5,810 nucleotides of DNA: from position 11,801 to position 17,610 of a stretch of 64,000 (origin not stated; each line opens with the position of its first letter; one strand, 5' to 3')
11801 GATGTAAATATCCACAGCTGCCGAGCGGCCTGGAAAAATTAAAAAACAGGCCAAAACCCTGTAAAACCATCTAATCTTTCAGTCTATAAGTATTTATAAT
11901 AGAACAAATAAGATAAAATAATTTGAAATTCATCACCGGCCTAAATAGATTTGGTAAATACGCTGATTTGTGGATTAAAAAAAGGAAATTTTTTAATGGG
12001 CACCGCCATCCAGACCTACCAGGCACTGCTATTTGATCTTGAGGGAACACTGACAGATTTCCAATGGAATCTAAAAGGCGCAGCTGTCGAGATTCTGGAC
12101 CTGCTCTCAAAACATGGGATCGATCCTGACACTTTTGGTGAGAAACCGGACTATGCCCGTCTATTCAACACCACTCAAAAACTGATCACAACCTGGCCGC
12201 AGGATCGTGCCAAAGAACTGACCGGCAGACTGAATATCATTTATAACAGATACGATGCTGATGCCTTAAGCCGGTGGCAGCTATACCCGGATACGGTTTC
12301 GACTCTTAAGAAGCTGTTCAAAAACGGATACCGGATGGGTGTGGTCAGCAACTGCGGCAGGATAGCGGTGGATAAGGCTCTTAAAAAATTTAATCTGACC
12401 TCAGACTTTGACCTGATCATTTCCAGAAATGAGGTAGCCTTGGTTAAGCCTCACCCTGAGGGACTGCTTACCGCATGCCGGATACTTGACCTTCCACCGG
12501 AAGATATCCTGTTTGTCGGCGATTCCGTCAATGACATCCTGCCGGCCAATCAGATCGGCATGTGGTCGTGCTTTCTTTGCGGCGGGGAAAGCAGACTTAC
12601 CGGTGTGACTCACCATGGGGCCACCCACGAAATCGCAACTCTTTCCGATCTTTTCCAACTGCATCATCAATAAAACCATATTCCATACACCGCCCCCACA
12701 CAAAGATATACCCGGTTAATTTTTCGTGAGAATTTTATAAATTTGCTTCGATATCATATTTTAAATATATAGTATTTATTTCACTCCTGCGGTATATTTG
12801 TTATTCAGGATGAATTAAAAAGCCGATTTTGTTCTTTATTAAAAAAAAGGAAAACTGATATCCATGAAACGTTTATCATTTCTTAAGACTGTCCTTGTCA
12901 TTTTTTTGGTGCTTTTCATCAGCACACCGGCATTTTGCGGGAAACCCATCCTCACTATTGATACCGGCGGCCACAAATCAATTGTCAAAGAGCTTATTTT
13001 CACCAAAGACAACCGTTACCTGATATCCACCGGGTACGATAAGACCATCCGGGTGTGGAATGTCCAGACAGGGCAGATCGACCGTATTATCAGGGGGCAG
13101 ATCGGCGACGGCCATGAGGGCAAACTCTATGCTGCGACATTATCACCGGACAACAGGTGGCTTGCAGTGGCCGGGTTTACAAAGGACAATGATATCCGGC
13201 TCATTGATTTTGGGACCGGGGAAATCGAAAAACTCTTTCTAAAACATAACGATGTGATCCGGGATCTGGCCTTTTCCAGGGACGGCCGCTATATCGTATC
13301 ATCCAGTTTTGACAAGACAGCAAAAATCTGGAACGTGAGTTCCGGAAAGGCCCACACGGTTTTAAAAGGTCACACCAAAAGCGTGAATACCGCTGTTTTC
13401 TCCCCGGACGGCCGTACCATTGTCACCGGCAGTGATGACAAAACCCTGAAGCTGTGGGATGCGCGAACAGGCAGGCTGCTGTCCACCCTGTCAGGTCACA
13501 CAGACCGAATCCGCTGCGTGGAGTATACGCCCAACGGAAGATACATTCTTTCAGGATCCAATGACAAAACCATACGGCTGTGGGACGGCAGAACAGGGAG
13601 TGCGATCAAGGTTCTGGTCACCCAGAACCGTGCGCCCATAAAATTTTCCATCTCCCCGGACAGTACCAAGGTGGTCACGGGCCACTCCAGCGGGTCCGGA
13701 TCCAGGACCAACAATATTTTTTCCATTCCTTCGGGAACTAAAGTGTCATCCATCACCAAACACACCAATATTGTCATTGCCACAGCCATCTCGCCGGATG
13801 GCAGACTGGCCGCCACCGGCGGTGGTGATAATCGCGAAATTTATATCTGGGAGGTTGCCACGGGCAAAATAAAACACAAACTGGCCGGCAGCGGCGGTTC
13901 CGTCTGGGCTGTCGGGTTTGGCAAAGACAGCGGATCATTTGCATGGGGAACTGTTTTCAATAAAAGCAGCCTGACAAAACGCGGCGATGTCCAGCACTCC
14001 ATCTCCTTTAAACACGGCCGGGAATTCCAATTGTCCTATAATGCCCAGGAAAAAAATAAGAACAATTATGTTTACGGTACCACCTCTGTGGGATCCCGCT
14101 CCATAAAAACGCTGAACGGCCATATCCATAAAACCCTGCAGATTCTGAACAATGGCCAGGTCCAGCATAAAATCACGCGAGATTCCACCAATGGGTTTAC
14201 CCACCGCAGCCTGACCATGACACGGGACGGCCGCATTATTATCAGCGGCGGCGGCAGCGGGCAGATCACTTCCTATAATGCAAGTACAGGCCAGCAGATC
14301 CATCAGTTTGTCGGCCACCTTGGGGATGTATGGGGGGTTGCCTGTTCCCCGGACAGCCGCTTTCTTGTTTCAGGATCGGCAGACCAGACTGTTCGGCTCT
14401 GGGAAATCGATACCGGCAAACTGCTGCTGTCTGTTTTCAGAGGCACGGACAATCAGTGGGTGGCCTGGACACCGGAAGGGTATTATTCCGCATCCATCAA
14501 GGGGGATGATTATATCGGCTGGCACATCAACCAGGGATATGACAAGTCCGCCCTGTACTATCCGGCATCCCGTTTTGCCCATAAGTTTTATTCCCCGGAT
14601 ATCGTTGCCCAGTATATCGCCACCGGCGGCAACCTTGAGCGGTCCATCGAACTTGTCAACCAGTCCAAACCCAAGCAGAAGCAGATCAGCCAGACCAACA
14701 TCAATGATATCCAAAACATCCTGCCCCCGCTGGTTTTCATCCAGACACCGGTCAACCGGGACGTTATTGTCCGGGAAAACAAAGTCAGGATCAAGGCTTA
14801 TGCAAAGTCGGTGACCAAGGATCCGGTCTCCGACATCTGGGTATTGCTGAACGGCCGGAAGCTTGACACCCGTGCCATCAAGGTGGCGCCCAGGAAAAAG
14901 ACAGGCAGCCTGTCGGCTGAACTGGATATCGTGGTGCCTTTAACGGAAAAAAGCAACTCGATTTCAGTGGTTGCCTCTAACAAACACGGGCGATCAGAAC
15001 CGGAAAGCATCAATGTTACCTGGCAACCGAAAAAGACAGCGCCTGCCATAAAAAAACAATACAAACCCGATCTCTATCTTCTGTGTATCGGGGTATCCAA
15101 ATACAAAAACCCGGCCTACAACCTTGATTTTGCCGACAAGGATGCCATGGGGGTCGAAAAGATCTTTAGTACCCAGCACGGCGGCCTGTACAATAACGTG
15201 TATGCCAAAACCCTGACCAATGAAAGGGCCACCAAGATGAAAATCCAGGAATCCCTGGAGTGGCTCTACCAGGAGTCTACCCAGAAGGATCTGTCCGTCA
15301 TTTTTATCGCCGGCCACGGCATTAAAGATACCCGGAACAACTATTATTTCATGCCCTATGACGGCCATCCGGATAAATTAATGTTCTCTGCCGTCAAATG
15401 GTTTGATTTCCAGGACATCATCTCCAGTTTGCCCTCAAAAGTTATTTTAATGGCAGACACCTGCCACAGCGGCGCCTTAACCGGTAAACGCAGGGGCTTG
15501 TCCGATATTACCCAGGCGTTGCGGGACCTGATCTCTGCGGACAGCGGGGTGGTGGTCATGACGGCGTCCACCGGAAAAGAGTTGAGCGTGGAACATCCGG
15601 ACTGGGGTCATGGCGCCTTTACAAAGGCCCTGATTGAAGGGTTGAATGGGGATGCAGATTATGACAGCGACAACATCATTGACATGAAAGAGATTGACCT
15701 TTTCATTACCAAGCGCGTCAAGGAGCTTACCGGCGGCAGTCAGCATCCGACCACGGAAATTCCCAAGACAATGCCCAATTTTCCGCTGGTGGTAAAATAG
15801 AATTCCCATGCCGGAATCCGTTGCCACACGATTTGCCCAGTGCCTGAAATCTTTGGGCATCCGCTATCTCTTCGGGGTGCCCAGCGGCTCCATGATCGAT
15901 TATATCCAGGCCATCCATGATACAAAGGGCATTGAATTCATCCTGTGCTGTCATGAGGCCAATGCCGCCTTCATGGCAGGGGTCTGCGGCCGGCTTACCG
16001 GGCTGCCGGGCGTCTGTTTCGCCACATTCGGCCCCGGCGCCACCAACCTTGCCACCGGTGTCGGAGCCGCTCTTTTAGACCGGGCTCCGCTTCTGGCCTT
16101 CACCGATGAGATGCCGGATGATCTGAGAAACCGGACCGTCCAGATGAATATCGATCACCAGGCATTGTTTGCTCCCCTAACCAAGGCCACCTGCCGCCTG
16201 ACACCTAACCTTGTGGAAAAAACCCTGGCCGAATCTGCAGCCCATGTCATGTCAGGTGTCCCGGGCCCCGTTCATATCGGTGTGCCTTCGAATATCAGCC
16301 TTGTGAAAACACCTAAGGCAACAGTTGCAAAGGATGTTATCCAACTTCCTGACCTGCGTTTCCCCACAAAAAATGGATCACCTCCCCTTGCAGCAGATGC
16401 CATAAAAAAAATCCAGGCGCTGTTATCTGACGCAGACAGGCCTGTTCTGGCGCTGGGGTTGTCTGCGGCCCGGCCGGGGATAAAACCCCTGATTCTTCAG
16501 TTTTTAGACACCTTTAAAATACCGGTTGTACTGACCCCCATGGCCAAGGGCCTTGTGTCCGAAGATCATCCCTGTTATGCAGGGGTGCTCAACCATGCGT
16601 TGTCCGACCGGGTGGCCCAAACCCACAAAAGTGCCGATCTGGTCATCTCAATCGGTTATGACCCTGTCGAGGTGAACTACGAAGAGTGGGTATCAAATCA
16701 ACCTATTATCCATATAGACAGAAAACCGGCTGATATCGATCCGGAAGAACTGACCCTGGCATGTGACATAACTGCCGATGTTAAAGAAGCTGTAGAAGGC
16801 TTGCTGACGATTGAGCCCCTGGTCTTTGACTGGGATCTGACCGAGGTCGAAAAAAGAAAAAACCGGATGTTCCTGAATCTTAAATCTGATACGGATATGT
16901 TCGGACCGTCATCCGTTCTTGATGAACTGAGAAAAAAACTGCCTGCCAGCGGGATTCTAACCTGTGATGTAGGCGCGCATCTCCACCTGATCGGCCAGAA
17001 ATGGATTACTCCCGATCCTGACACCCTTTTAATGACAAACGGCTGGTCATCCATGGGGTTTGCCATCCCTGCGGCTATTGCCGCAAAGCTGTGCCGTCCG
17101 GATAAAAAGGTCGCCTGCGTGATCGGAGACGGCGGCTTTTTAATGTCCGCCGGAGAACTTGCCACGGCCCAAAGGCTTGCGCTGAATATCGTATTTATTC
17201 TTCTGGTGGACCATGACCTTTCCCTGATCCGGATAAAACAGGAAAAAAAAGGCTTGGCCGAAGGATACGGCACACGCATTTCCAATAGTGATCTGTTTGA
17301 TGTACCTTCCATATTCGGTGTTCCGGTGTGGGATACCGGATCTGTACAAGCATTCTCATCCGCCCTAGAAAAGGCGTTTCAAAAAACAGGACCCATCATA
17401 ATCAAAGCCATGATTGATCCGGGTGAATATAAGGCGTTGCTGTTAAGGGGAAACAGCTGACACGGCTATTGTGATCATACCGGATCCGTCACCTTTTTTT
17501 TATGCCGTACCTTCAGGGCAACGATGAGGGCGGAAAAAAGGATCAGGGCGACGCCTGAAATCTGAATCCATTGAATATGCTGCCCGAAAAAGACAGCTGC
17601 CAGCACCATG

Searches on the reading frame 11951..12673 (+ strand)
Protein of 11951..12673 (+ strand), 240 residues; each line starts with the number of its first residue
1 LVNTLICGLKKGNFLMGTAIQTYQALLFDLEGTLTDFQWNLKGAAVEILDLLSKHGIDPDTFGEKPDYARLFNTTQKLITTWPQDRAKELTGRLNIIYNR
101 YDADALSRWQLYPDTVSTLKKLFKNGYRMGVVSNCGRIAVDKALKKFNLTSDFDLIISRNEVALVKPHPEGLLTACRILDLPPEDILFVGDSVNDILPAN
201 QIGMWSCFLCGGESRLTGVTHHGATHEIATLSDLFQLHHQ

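Call 16: search_protein_families(library=pfam, proteins=[window:11951-12673:+], max_evalue=0.001)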
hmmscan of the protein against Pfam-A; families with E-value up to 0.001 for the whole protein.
window:11951-12673:+ (240 aa): 5 families
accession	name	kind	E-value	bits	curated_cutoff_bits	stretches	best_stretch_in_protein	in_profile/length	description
PF00702.32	Hydrolase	-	1.6e-25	91.1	26.4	1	23-203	1-191/191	haloacid dehalogenase-like hydrolase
PF13419.12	HAD_2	-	1.2e-24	87.9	23.8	1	27-206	2-175/178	Haloacid dehalogenase-like hydrolase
PF12710.13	HAD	-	1.1e-08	36.2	27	1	27-196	2-185/189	haloacid dehalogenase-like hydrolase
PF13242.12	Hydrolase_like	-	1.2e-07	31.9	22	1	166-220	4-59/75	HAD-hyrolase-like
PF13344.12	Hydrolase_6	-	0.00038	20.9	27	0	110-148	14-52/101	Haloacid dehalogenase-like hydrolase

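Call 44: search_protein_families(library=ncbifam, proteins=[window:11951-12673:+], max_evalue=0.00001)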
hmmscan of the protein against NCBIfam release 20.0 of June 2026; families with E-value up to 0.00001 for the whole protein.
window:11951-12673:+ (240 aa): 31 families (the best 25 are shown)
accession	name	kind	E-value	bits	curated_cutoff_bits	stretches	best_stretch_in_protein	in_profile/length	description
NF009695.0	PRK13222.1-2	equivalog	1.9e-25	89.7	225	1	20-235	3-219/226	phosphoglycolate phosphatase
TIGR01449.2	PGP_bact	equivalog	1.6e-24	86.6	180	1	27-236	2-211/213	phosphoglycolate phosphatase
TIGR02253.1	CTE7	subfamily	2.7e-22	79.7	169.75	1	24-210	3-195/221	TIGR02253 family HAD-type hydrolase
NF009804.0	PRK13288.1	equivalog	4.2e-20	72.1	218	1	24-204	4-176/215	pyrophosphatase PpaX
TIGR01428.1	HAD_type_II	equivalog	3.6e-19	69.5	125.4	1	24-209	2-190/197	haloacid dehalogenase type II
NF009697.0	PRK13222.1-4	equivalog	5.1e-19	68.5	327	1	20-205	4-189/232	phosphoglycolate phosphatase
NF009694.0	PRK13222.1-1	equivalog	1.5e-16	60.5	415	1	94-210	94-211/252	phosphoglycolate phosphatase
TIGR02252.1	DREG-2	subfamily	1.9e-16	60.4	155.2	1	88-206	85-201/203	HAD hydrolase, REG-2-like, family IA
NF009696.0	PRK13222.1-3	equivalog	6.8e-14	52.1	359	1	24-203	4-180/223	N-acetylmuramic acid 6-phosphate phosphatase MupP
TIGR02009.1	PGMB-YQAB-SF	subfamily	6.9e-14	52.5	153.35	1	23-204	1-181/186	beta-phosphoglucomutase family hydrolase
NF009698.0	PRK13223.1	equivalog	9.6e-14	51.2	466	1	25-212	15-203/272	phosphoglycolate phosphatase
TIGR01549.1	HAD-SF-IA-v1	subfamily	1.2e-13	51.8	23.3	1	108-203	56-149/149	HAD-IA family hydrolase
NF009700.0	PRK13226.1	equivalog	9.4e-13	48.4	342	1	21-207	10-192/229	phosphoglycolate phosphatase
TIGR01990.1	bPGM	equivalog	1.5e-12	47.9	189.4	1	81-206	61-183/187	beta-phosphoglucomutase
NF008087.0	PRK10826.1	equivalog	2.8e-12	46.8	191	1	22-210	6-192/222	hexitol phosphatase HxpB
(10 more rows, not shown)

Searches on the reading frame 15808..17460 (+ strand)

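Call 16: search_protein_families(library=pfam, proteins=[window:15808-17460:+], max_evalue=0.001)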
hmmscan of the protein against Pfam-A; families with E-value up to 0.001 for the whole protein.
window:15808-17460:+ (550 aa): 3 families
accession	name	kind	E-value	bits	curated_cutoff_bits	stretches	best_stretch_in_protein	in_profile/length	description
PF02776.23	TPP_enzyme_N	-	1.2e-29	102.9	26.8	1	5-119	3-118/119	Thiamine pyrophosphate enzyme, N-terminal TPP binding domain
PF02775.26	TPP_enzyme_C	-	4.1e-27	95.3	21.9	1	387-533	1-150/151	Thiamine pyrophosphate enzyme, C-terminal TPP binding domain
PF00205.28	TPP_enzyme_M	-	2.3e-25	89.3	30.4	1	199-331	1-136/137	Thiamine pyrophosphate enzyme, central domain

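Call 44: search_protein_families(library=ncbifam, proteins=[window:15808-17460:+], max_evalue=0.00001)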
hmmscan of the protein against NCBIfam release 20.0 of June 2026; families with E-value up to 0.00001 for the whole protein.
window:15808-17460:+ (550 aa): 53 families (the best 25 are shown)
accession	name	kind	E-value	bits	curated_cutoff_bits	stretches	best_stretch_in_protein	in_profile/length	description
NF006187.0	PRK08322.1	equivalog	1.6e-106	357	509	1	6-543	5-535/548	acetolactate synthase large subunit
NF006378.0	PRK08617.1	equivalog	3.3e-92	309.6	510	1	6-538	11-540/556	acetolactate synthase AlsS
NF006052.0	PRK08199.1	subfamily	1.6e-82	277.6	539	1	9-540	14-541/559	thiamine pyrophosphate protein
TIGR02418.1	acolac_catab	equivalog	1.4e-80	271.3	551.1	1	9-537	5-530/539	acetolactate synthase AlsS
TIGR00118.1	acolac_lg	equivalog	9.2e-76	255.5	538.35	1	6-537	4-535/557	biosynthetic-type acetolactate synthase large subunit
NF004919.0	PRK06276.1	equivalog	7.2e-75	252.4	866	1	9-542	7-544/582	acetolactate synthase large subunit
NF006524.0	PRK08978.1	equivalog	4.7e-74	249.6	738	1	8-538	6-526/548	acetolactate synthase 2 catalytic subunit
NF006016.1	PRK08155.1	equivalog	3e-71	240.5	870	1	11-540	11-536/554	acetolactate synthase large subunit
NF005584.0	PRK07282.1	equivalog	1.1e-62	212.4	970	1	9-480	16-484/566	acetolactate synthase large subunit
NF004710.0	PRK06048.1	equivalog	1.6e-62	211.8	976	1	6-537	11-538/561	acetolactate synthase large subunit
NF005651.0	PRK07418.1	subfamily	4.7e-61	206.7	942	1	7-540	23-563/617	acetolactate synthase large subunit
NF005712.0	PRK07524.1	subfamily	3e-59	200.9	500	1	5-533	5-526/536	5-guanidino-2-oxopentanoate decarboxylase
NF005228.0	PRK06725.1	equivalog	6.2e-58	196.4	991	1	6-541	19-550/571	acetolactate synthase large subunit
NF005824.0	PRK07710.1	equivalog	7.8e-58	196.2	976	1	11-537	25-549/573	acetolactate synthase large subunit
NF005860.0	PRK07789.1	equivalog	1.6e-56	191.9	881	1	9-496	40-527/615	acetolactate synthase large subunit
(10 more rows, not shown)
